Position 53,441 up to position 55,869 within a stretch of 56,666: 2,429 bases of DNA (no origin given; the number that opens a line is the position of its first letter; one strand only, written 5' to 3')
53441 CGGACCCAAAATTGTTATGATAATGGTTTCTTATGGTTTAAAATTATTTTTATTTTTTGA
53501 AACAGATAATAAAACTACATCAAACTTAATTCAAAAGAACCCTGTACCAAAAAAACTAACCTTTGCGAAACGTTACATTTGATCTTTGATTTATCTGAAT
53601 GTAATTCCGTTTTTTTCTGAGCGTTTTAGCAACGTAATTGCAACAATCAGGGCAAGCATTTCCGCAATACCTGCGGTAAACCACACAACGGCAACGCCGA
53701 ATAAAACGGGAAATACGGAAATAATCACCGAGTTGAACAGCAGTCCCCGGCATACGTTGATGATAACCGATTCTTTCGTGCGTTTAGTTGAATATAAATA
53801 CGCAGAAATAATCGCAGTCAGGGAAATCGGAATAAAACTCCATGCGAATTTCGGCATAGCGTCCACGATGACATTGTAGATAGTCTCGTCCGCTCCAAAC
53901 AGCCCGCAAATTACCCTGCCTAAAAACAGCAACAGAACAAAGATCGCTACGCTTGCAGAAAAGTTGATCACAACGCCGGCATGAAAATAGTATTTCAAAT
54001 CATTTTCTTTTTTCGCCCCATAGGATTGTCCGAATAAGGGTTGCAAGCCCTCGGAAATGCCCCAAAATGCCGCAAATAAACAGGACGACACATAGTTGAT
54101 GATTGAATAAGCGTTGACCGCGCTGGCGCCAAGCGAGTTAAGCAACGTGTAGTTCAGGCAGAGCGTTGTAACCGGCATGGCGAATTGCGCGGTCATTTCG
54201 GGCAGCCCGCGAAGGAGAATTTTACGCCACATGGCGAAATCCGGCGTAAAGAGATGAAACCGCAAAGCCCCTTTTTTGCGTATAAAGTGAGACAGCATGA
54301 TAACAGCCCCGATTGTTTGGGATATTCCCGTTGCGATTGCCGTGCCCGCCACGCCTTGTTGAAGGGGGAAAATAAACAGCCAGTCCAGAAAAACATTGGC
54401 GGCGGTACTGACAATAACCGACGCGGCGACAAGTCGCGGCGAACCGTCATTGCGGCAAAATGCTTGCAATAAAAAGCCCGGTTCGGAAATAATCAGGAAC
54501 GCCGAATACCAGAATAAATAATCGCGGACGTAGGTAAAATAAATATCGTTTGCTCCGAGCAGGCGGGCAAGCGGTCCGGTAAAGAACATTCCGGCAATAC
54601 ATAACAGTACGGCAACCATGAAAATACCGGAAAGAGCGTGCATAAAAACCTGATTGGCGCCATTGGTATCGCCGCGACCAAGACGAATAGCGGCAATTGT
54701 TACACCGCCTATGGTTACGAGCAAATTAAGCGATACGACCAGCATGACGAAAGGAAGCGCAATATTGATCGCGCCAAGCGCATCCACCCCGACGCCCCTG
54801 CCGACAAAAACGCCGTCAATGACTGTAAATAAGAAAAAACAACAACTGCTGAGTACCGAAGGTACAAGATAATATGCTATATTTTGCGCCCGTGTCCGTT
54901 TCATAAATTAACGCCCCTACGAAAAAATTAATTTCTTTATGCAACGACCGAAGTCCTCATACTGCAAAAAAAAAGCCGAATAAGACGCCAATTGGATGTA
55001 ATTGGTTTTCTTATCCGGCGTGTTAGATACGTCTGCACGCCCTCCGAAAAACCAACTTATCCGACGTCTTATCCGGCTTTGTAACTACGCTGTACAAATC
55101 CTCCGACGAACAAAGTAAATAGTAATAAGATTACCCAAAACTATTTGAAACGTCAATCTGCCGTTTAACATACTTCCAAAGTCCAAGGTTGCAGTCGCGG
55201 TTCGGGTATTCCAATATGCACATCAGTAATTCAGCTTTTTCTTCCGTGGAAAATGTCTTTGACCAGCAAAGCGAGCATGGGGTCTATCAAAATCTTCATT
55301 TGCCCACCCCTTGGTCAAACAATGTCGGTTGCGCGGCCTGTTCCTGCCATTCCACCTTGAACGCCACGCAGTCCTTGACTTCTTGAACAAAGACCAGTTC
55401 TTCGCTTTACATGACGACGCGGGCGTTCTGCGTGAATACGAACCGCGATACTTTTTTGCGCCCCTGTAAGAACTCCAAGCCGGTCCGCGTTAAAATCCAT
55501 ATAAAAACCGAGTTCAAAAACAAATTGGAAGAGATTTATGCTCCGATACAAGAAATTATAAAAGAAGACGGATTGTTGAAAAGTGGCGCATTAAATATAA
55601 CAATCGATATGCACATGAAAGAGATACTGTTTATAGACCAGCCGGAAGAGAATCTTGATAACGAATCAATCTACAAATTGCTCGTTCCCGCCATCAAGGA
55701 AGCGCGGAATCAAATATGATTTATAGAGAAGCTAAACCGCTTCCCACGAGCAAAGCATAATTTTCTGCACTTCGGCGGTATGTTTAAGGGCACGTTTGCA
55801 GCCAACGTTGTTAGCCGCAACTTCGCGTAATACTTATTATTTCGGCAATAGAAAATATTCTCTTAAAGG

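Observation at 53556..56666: GC-rich 3.1-kb segment encoding a MATE transporter and a serine recombinase: candidate mobile islet or foreign DNA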

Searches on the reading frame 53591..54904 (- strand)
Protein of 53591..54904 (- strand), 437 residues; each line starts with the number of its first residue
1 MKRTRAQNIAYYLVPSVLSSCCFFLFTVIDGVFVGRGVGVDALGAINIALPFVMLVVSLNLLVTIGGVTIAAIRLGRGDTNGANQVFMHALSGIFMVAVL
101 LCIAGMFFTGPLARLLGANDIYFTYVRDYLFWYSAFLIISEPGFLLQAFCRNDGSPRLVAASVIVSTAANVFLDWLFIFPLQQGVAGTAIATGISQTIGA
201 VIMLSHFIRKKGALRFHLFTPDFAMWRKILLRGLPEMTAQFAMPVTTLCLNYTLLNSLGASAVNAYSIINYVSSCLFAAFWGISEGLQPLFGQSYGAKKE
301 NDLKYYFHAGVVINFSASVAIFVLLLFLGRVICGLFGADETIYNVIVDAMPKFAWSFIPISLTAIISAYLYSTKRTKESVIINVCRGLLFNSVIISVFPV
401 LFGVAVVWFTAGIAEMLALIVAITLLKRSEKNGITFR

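Call 5: search_protein_families(library=pfam, proteins=[window:53591-54904:-], max_evalue=0.01)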
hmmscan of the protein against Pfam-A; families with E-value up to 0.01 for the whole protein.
window:53591-54904:- (437 aa): 1 family
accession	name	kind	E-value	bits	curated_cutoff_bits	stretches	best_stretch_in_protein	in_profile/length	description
PF01554.23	MatE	-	1.6e-39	135.6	24.9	2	254-392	19-156/161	MatE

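Call 11: find_encoding_contigs(protein=window:53591-54904:-, flank=10000, max_places=8)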
Protein window:53591-54904:- (437 aa): 1 contig read that carries it; 1 place shown.
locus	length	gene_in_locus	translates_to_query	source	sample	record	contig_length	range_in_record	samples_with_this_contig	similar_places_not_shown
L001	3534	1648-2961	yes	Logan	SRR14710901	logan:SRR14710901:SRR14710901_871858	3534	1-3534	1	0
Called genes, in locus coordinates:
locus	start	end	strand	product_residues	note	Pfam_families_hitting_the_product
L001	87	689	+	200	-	PF00239:Resolvase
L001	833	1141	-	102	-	-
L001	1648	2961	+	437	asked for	PF01554:MatE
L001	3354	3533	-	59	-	?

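Call 19: search_protein_families(library=ncbifam, proteins=[window:53591-54904:-], max_evalue=0.01)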
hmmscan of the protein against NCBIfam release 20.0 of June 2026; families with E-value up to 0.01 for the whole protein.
window:53591-54904:- (437 aa): 7 families
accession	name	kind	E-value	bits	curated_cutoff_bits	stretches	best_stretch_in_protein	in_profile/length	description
NF000217.1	MATE_multi_FepA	equivalog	1.6e-55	188.9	900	1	11-428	19-437/443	multidrug efflux MATE transporter FepA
NF007130.1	PRK09575.1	equivalog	2.8e-47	162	445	1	10-428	9-429/435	MATE family efflux transporter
TIGR00797.1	matE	subfamily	5.6e-42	144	147.4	1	15-399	1-385/396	MATE family efflux transporter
NF041801.1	MATE_SolL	equivalog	3.4e-19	69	780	1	14-430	27-450/458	solanimycin export family MATE transporter SolL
NF000131.1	MATE_multi_MepA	equivalog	5.3e-18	65.5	850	1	11-424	20-432/451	multidrug efflux MATE transporter MepA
NF045578.1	export_MbnM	equivalog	1.4e-08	34.2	285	1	51-248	39-234/410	methanobactin export MATE transporter MbnM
NF052396.1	MATE_WgkD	equivalog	3.4e-05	23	510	1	7-369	3-365/428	tryglysin-associated MATE efflux transporter WgkD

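Call 21: find_homologous_proteins(query=window:53591-54904:-, max_evalue=1e-20)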
Query window:53591-54904:- (437 aa): 1711 proteins with E <= 1e-20 among 8000 candidates; the best 120 are listed.
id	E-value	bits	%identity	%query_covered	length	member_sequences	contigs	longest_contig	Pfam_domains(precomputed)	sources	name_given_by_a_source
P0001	2.1e-280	948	100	100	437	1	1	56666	PF01554.24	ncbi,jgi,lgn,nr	ncbi:MAG: MATE family efflux transporter [Deltaproteobacteria bacterium]|jgi:putative MATE family ef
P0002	2.4e-201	687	53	99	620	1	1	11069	PF01554.24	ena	-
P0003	9.6e-201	685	71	100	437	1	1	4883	PF01554.24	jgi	jgi:putative MATE family efflux protein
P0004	1.9e-199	681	71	99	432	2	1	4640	PF01554.24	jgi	jgi:putative MATE family efflux protein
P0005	9.1e-199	679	70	100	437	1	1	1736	PF01554.24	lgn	-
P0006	2.3e-189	648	68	97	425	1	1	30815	PF01554.24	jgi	jgi:putative MATE family efflux protein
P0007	1.7e-188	645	72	95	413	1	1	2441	PF01554.24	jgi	jgi:putative MATE family efflux protein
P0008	4.0e-188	644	66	100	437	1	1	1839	PF01554.24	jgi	jgi:putative MATE family efflux protein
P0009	1.0e-184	632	65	100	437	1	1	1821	PF01554.24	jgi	jgi:putative MATE family efflux protein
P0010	5.3e-183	627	68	95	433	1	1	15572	PF01554.24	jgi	jgi:putative MATE family efflux protein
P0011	1.4e-182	625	64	100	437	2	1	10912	PF01554.24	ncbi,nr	ncbi:MAG: MATE family efflux transporter [Treponema sp.]|nr:MATE family efflux transporter [Treponem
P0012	1.6e-178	612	64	100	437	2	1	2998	PF01554.24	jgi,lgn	jgi:putative MATE family efflux protein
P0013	1.5e-173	596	63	100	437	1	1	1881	PF01943.23,PF01554.24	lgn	-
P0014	8.2e-171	587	69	88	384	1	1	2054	PF01554.24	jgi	jgi:putative MATE family efflux protein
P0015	4.6e-160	551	58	100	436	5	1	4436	PF01554.24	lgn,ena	-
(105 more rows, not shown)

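Call 23: find_encoding_contigs(protein=P0006, flank=8000, max_places=3)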
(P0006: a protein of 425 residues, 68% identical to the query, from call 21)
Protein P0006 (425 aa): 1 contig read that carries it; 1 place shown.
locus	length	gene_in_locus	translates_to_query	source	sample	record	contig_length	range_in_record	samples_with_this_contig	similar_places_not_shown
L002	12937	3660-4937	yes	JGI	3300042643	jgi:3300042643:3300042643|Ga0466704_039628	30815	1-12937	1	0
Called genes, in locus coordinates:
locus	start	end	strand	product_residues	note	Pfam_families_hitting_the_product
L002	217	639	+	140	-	-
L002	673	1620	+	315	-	-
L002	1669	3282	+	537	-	-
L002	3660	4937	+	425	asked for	PF01554:MatE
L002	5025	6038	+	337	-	PF09084:NMT1 (weak), PF13379:NMT1_2 (weak)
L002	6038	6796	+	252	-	PF00528:BPD_transp_1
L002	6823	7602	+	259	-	PF00005:ABC_tran, PF13304:AAA_21 (faint)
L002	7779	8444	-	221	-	-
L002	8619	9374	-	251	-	-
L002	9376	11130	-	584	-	-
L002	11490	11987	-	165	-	PF00293:NUDIX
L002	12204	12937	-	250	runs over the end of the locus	-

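Call 24: find_encoding_contigs(protein=P0003, flank=8000, max_places=3)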
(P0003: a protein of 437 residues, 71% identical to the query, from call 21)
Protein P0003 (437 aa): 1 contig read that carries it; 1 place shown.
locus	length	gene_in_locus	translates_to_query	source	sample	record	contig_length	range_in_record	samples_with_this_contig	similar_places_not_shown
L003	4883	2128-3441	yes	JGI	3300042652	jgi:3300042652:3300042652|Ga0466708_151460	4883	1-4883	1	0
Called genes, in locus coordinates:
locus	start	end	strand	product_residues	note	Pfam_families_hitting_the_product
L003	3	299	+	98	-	?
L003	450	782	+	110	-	PF22558:REase-ARP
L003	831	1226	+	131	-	PF22558:REase-ARP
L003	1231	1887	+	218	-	PF08002:DUF1697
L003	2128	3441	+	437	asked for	PF01554:MatE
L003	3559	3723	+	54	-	-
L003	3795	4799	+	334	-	PF00919:UPF0004, PF04055:Radical_SAM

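Call 50: find_encoding_contigs(protein=P0011, flank=6000, max_places=2)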
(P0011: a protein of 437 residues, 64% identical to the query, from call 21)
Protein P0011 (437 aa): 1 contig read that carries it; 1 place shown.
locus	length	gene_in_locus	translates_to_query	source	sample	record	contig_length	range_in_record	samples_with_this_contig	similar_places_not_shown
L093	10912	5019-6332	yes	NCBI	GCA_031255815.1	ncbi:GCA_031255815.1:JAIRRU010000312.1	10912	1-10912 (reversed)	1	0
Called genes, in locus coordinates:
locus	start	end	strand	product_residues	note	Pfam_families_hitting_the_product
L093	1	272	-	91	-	?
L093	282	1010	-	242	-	PF10502:Peptidase_S26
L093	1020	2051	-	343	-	PF10502:Peptidase_S26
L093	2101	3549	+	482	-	PF08308:PEGA, PF03781:FGE-sulfatase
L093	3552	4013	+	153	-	PF01668:SmpB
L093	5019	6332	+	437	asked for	PF01554:MatE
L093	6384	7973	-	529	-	PF03065:Glyco_hydro_57, PF09210:BE_C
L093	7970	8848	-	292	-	PF16258:DUF4912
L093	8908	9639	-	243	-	PF00849:PseudoU_synth_2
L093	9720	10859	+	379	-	-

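Call 51: find_encoding_contigs(protein=P0010, flank=6000, max_places=2)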
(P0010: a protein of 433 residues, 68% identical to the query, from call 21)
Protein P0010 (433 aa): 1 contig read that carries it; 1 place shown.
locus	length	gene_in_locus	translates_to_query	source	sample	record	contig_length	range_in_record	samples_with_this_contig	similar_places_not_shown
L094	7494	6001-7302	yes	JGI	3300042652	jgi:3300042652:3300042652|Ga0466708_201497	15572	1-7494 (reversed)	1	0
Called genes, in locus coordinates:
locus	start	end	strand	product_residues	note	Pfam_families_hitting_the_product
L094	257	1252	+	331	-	PF01208:URO-D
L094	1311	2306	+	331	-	PF01208:URO-D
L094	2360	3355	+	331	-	PF01208:URO-D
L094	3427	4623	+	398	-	PF07690:MFS_1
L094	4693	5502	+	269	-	-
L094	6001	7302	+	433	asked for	PF01554:MatE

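Call 52: find_encoding_contigs(protein=P0004, flank=6000, max_places=2)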
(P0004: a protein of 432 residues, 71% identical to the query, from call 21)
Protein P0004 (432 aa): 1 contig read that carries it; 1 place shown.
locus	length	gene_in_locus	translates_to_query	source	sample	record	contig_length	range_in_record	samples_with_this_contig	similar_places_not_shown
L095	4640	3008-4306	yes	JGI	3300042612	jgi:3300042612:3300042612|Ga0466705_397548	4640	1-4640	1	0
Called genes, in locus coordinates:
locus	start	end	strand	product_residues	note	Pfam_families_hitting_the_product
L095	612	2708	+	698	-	PF00037:Fer4 (faint), PF12838:Fer4_7 (faint), PF13237:Fer4_10 (weak), PF02906:Fe_hyd_lg_C, PF04060:FeS (weak), PF00015:MCPsignal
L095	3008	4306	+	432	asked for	PF01554:MatE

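Call 53: find_encoding_contigs(protein=P0012, flank=6000, max_places=3)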
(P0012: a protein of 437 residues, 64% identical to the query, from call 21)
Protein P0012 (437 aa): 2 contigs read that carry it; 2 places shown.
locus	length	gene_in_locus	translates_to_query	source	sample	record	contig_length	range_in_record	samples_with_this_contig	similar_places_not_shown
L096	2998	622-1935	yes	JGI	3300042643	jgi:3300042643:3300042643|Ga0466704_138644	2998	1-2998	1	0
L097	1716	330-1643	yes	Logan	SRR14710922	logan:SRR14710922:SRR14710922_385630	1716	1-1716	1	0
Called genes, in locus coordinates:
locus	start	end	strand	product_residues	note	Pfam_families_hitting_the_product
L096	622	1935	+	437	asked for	PF01554:MatE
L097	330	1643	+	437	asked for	PF01554:MatE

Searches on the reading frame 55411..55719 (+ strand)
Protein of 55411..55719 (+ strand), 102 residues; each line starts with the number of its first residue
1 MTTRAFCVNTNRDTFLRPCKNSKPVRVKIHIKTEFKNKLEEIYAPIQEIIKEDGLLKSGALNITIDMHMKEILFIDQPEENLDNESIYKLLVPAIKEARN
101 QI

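Call 5: search_protein_families(library=pfam, proteins=[window:55411-55719:+], max_evalue=0.01)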
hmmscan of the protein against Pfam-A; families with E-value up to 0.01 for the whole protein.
window:55411-55719:+ (102 aa): 0 families

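Call 19: search_protein_families(library=ncbifam, proteins=[window:55411-55719:+], max_evalue=0.01)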
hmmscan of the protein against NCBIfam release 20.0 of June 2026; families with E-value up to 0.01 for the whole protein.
window:55411-55719:+ (102 aa): 2 families
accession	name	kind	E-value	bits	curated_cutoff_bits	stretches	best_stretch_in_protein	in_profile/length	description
NF045780.1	TrlF_fam_ATP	equivalog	1.2e-11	44.1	350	1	68-100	843-874/944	TrlF family AAA-like ATPase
NF045781.1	Spaf1101_AAA_ATP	equivalog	2.3e-06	26.3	475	1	73-101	738-766/836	Spaf_1101 family AAA-like ATPase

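Call 20: search_protein_families(library=padloc, proteins=[window:55411-55719:+], max_evalue=0.1)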
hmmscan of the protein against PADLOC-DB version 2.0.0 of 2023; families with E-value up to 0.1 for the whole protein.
window:55411-55719:+ (102 aa): 2 families
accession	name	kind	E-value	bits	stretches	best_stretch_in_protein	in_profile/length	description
PDLC04679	PDC-M49A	-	0.0045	13.7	1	66-97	425-456/541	-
PDLC04678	PDC-M49A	-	0.006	12.9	1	67-98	566-597/681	-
